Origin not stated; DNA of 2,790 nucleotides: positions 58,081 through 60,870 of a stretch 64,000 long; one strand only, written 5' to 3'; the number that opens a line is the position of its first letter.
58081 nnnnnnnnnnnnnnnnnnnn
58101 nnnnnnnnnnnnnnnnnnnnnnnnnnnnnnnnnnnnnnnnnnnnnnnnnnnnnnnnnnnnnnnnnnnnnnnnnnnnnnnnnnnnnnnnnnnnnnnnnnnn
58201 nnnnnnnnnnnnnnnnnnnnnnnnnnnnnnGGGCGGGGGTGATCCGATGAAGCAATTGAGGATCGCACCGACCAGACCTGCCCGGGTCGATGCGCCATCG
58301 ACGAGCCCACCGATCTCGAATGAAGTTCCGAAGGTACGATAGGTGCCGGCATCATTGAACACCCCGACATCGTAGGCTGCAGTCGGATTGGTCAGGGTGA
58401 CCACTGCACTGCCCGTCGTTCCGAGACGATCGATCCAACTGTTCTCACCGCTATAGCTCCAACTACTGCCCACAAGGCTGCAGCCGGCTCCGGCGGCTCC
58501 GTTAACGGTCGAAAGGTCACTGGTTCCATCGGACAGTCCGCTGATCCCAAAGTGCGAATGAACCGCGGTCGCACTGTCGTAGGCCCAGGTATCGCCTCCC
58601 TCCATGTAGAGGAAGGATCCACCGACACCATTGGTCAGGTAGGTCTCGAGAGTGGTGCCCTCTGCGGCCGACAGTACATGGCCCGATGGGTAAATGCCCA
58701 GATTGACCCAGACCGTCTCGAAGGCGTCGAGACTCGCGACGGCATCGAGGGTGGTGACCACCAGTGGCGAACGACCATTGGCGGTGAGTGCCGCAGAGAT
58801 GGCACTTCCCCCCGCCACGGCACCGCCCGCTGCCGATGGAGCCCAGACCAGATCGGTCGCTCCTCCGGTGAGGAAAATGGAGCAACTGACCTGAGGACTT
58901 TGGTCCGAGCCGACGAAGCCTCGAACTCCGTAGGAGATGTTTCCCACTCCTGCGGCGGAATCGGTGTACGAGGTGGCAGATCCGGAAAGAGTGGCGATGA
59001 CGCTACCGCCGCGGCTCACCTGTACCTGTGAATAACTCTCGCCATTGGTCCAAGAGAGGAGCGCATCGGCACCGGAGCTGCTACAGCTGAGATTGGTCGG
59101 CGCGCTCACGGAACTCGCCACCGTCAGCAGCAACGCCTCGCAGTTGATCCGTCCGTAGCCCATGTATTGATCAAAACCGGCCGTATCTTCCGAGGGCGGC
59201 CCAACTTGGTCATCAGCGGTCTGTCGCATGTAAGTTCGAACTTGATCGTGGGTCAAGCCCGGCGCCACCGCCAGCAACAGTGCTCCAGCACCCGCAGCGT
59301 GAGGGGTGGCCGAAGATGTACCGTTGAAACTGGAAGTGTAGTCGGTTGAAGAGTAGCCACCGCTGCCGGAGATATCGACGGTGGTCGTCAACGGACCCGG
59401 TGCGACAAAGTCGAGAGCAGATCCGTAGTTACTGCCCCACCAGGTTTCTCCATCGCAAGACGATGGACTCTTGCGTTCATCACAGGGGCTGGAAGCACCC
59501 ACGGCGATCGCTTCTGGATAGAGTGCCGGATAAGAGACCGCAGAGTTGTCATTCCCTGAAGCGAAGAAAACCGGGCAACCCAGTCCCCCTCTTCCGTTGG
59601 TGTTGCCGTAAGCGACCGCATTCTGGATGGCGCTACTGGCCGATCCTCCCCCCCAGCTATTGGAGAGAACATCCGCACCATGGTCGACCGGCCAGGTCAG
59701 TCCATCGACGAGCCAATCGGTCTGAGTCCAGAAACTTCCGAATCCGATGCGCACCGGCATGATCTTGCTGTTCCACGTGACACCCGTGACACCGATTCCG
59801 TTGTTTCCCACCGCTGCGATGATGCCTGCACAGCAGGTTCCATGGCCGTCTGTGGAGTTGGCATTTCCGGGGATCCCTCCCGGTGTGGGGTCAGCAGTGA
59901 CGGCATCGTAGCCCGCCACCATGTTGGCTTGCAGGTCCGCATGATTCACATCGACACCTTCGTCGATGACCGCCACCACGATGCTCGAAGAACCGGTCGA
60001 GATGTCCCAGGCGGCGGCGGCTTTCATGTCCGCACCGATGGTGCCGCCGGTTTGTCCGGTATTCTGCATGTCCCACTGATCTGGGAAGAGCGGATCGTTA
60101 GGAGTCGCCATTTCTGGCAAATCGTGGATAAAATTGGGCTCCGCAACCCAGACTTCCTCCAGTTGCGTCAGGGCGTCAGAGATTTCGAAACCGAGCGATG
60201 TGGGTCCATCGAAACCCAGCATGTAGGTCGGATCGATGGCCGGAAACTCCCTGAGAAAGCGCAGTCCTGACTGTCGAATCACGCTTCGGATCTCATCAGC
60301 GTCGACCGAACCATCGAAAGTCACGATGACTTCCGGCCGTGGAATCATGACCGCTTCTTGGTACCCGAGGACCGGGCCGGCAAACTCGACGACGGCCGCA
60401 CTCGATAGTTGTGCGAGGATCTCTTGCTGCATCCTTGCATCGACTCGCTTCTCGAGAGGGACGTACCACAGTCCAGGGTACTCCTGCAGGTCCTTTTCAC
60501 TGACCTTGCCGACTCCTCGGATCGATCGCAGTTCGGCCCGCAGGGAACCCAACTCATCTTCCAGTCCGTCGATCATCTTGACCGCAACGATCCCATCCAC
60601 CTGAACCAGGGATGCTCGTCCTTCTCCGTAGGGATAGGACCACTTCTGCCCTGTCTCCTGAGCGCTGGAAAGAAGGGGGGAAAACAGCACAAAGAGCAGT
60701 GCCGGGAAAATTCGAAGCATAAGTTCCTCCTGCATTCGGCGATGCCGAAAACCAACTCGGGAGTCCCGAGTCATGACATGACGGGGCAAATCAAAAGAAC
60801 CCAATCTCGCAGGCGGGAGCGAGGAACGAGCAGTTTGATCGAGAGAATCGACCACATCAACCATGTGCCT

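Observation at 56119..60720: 1500+-aa secreted subtilisin with five near-identical PKD domains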

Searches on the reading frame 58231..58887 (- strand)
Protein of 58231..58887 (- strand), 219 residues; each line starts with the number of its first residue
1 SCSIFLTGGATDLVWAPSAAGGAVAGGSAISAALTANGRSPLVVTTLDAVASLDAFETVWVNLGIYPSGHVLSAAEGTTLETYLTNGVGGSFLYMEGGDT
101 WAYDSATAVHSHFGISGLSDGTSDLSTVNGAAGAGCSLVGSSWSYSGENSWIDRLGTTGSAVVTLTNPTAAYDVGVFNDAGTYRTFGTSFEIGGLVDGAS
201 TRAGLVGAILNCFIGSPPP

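Call 32: predict_structure(alignment_id=A2)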
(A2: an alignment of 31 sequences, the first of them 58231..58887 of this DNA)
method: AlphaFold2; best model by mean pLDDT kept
length: 219 residues; sequences in the alignment: 31
mean_pLDDT: 91.6   pTM: 0.90
mean pLDDT of the five models: 91.6, 91.4, 90.8, 90.7, 89.5
residues with pLDDT >= 90: 180; 70-90: 24; 50-70: 9; < 50: 6
segments of 3 or more residues with pLDDT < 50: 1-4
pLDDT, mean of each block of 10 residues (from residue 1): 57 94 90 96 94 92 95 97 85 94 96 96 94 93 95 95 97 96 94 97 97 67
secondary structure, 60 per line:
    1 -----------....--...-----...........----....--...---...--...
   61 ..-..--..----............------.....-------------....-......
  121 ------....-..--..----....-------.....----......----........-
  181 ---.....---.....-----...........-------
elements in order: E12-15 H26-36 E41-44 E58-62 H74-85 E92-96 H110-113 E115-120 E127-130 E142-145 E153-157 E162-167 E172-179 E184-188 H202-212

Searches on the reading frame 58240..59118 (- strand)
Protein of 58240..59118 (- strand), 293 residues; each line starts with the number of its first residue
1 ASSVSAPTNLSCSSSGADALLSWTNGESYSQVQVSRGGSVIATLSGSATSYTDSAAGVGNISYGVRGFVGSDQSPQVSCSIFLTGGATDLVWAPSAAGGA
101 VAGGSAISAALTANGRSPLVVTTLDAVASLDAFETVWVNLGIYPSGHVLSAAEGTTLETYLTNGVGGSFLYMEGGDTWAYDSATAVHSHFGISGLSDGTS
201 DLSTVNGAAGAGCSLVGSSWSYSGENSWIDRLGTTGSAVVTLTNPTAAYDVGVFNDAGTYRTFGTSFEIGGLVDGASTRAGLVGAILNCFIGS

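Call 17: search_protein_families(library=pfam, proteins=[window:58240-59118:-], max_evalue=10)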
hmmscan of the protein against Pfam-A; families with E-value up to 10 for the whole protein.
window:58240-59118:- (293 aa): 0 families

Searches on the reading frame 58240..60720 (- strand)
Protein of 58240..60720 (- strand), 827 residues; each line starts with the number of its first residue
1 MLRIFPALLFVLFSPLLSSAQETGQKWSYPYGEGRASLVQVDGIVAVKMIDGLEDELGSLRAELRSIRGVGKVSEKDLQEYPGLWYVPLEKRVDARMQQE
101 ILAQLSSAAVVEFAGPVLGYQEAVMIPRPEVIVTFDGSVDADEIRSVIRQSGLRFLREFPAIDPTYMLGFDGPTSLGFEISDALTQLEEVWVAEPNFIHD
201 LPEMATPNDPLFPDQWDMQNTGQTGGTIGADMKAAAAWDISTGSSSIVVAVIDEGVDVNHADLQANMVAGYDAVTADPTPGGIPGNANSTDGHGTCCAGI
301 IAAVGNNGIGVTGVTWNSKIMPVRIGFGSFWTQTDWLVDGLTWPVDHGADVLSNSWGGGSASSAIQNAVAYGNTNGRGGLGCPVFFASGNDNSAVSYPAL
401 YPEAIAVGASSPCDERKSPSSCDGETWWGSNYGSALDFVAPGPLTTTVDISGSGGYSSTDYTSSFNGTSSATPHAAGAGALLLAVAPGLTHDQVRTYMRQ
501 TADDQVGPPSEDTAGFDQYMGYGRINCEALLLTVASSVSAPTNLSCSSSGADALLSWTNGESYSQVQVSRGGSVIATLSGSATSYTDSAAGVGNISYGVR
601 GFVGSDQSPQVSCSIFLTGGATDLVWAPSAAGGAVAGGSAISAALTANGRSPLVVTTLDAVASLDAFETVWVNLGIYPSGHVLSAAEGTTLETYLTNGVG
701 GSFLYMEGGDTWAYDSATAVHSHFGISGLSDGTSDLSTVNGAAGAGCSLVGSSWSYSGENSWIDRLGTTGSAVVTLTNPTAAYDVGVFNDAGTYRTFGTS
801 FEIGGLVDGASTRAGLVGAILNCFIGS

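Call 39: find_related_loci(query=window:58240-60720:-, collection=genome_contigs, flank=10000)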
Query window:58240-60720:- (827 aa) in genome_contigs; peptide patterns used: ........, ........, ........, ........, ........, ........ (x = any residue, [..] = any of these).
599 stretches matched a pattern (row limit reached: there are more); 590 encode a relative of the query (tblastn E <= 1e-3); the best 80 are kept; 80 distinct loci.
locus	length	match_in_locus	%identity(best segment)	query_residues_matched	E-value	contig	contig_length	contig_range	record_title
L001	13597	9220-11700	94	1-827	0e+0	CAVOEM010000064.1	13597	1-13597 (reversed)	MAG: Planctomycetes bacterium UBA1146 isolate CBN3_331.54 genome assembly, contig: Ga0302139_10000999, whole genome shot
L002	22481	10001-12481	94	1-827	0e+0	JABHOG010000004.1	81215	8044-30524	MAG: Planctomycetota bacterium isolate SI037S4_bin26 k141_28599, whole genome shotgun sequence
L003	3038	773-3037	94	1-755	0e+0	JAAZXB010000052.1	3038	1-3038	MAG: Planctomycetota bacterium isolate bin110s NODE_52_length_3038_cov_11.071740, whole genome shotgun sequence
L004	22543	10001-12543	93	1-826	0e+0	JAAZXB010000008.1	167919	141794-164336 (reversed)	MAG: Planctomycetota bacterium isolate bin110s NODE_8_length_167919_cov_18.294161, whole genome shotgun sequence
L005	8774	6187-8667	81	1-827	0e+0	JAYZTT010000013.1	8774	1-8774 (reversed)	MAG: Planctomycetota bacterium isolate XB_MAG50 DB_MAG50_0013, whole genome shotgun sequence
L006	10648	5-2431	83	19-827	0e+0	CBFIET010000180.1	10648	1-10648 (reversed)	MAG: Planctomycetota bacterium isolate Co_bin_687_orig genome assembly, contig: Co_bin_687_orig_Co_c_000004327472, whole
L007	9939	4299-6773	80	1-827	0e+0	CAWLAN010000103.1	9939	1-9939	MAG: Planctomycetes bacterium UBA1146 isolate CB6_Bottom.63 genome assembly, contig: Ga0310122_10003502, whole genome sh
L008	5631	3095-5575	83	1-827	0e+0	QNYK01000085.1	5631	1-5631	MAG: Bacillota bacterium isolate MAG 7 Ga0232646_1004973, whole genome shotgun sequence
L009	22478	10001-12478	79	2-826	0e+0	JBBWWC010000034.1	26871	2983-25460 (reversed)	MAG: Planctomycetota bacterium isolate OC6_150m_MAG_282 OC6_150m_contig_3963318, whole genome shotgun sequence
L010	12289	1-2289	82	65-827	0e+0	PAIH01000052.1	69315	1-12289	MAG: Planctomycetota bacterium isolate NAT2 99973, whole genome shotgun sequence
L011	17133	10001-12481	82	1-827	0e+0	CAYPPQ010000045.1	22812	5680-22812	MAG TPA_asm: uncultured Planctomycetia bacterium isolate binchicken_co147_300 genome assembly, contig: NODE_7569_length_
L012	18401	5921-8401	70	1-826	0e+0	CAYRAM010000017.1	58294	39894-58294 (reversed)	MAG TPA_asm: uncultured Planctomycetia bacterium isolate binchicken_co275_63 genome assembly, contig: NODE_425_length_58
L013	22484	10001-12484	70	1-827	0e+0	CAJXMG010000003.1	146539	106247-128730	TPA_asm: uncultured bacterium isolate SRR4030075_bin.46_MetaBAT_v2.12.1_MAG genome assembly, contig: NODE_6_length_14653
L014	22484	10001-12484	69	1-827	0e+0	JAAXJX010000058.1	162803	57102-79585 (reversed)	MAG: Planctomycetia bacterium isolate SW42618_bin_2 NODE_8_length_162803_cov_20.113415, whole genome shotgun sequence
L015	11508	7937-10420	68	1-827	0e+0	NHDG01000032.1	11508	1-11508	MAG: Planctomycetia bacterium TMED53 MHASMcontig_1077889, whole genome shotgun sequence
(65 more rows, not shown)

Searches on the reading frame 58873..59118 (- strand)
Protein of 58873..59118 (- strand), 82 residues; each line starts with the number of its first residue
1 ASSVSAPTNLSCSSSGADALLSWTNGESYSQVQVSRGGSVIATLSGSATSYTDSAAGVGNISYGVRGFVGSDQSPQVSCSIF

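Call 44: search_solved_structures(query=window:58873-59118:-, max_evalue=10)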
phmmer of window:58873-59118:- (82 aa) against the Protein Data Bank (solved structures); distinct sequences matched with E-value up to 10: 8.
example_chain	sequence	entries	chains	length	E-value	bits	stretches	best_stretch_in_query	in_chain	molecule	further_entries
7nik_F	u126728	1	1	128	0.083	16.5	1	8-64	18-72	Nanobody8189 core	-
7nk1_F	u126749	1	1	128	0.32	14.7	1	8-64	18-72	Nanobody8201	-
7y9t_D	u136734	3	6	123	0.46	14.2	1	8-62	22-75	nanobody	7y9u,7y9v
8rl7_B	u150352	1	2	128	0.55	13.9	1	8-62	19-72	Gluebody GbD12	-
8qv5_B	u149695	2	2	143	0.72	13.6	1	8-62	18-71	Nanobody D12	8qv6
9pup_I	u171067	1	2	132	1.1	13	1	8-62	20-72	VHH A2R3-59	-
7unz_C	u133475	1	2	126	1.6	12.4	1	8-62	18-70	H2 Nanobody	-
1hzk_A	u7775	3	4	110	3.6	11.3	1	3-72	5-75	C-1027 APOPROTEIN | Apoprotein of C1027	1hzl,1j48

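Call 56: search_solved_structures(query=A3, max_evalue=1)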
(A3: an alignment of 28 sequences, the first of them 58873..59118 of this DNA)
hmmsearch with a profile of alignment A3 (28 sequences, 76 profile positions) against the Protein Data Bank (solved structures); distinct sequences matched with E-value up to 1: 15.
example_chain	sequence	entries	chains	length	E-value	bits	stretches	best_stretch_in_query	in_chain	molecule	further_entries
7bid_A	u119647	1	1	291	1e-06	31.8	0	30-49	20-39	v31WRAP-T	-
7bif_A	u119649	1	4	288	1.3e-06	31.4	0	30-49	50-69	v22WRAP-T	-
7bie_A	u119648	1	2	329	1.6e-06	31.1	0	30-49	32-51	nvWRAP-T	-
7big_A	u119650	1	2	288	7.8e-05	25.7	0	30-49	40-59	v13WRAP-T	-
6r60_A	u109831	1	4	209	0.00063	22.8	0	30-46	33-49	WD-40 repeat protein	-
2z8r_A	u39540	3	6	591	0.0015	21.5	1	8-71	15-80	YesW protein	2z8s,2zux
6r5y_A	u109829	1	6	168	0.016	18.3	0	30-46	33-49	WD-40 repeat protein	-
3mpc_A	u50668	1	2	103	0.041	17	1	9-70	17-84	Fn3-like protein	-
4u3h_A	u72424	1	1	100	0.052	16.7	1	35-73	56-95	FN3con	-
6r5z_A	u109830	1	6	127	0.24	14.5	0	30-46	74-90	9-bladed beta-propeller formed by three 3-bladed fragments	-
2ck2_A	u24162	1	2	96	0.76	12.9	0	37-70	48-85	HUMAN FIBRONECTIN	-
6m76_A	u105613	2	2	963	0.85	12.8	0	10-63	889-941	LPXTG-motif cell wall anchor domain protein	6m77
7f7r_A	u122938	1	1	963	0.85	12.8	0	10-63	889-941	GH31 alpha-N-acetylgalactosaminidase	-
7f7q_A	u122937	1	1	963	0.85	12.8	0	10-63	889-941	GH31 alpha-N-acetylgalactosaminidase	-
5g56_A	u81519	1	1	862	0.93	12.6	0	9-70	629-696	CARBOHYDRATE BINDING FAMILY 6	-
